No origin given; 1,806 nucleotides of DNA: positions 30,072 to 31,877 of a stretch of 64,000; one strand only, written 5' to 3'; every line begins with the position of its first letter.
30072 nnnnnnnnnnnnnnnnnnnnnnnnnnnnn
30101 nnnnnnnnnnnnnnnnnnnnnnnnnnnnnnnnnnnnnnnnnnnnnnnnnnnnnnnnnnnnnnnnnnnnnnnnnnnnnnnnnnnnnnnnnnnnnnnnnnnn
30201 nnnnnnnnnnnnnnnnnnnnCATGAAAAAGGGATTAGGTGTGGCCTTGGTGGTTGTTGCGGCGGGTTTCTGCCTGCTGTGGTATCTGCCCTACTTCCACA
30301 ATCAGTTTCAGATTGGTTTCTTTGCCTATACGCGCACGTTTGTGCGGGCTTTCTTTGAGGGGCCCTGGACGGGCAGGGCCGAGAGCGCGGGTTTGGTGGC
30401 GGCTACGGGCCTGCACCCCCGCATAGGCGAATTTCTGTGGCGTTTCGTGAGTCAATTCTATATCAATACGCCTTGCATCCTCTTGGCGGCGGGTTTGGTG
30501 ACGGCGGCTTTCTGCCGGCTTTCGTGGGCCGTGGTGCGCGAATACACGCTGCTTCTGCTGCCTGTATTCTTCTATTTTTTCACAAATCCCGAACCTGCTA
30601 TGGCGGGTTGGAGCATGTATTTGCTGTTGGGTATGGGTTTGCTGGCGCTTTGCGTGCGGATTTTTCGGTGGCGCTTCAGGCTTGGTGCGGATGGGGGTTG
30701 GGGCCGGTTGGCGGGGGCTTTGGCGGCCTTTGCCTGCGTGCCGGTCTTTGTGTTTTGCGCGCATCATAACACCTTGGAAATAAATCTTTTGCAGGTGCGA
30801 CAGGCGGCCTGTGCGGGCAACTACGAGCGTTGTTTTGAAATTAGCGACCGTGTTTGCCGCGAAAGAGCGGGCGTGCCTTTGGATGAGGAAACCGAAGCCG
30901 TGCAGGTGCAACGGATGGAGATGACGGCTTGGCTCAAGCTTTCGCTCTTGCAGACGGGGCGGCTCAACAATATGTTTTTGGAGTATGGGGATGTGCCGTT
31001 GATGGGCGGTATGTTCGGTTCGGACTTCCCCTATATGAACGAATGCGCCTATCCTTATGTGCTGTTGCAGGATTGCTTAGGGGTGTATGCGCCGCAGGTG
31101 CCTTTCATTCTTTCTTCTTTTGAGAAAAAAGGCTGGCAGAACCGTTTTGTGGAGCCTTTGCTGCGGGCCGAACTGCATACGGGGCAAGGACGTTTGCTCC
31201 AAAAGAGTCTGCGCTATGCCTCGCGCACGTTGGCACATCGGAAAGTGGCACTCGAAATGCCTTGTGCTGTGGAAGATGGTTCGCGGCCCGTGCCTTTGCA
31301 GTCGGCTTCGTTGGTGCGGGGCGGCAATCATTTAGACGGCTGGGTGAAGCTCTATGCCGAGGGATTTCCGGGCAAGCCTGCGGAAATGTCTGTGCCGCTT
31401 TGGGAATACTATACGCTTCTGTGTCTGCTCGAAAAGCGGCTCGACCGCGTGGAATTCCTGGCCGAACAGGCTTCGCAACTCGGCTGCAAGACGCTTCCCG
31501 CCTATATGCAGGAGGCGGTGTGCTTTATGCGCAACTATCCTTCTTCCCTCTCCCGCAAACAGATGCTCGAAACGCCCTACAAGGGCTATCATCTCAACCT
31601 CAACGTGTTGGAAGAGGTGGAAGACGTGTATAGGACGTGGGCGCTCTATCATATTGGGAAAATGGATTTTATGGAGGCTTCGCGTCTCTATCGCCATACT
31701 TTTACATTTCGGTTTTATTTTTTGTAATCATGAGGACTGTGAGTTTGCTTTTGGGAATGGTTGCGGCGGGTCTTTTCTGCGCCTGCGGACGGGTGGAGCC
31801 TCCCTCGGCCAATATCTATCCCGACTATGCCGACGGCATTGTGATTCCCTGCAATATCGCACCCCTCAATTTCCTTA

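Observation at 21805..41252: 19.5-kb array of co-duplicating gene pairs: polytopic membrane protein (M) plus CXXCH/TolB-like propeller lipoprotein (T)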

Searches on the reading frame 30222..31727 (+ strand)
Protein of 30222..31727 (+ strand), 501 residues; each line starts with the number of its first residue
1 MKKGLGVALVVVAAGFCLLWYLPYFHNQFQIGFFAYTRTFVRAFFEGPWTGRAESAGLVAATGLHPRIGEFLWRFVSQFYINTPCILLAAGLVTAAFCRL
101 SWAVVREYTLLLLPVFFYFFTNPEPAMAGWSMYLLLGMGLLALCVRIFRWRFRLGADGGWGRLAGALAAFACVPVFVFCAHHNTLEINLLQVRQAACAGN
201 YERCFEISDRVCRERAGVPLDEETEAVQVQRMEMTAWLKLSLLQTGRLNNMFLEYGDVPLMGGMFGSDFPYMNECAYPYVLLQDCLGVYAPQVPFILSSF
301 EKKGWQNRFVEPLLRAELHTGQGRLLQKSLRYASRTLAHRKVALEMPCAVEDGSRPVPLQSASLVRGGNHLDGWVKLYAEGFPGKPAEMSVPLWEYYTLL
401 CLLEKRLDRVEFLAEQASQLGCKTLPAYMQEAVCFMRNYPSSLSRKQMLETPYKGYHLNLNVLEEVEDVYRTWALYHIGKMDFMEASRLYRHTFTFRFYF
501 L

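Call 4: search_protein_families(library=pfam, max_evalue=0.1, proteins=[window:30222-31727:+])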
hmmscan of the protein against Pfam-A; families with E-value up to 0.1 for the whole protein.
window:30222-31727:+ (501 aa): 1 family
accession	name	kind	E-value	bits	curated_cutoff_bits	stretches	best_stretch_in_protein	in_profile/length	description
PF19529.4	DUF6057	-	0.011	15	29.8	1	395-467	472-538/569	Family of unknown function (DUF6057)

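Call 5: search_protein_families(library=ncbifam, max_evalue=0.1, proteins=[window:30222-31727:+])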
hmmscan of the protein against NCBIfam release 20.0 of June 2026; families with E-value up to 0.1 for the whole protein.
window:30222-31727:+ (501 aa): 0 families
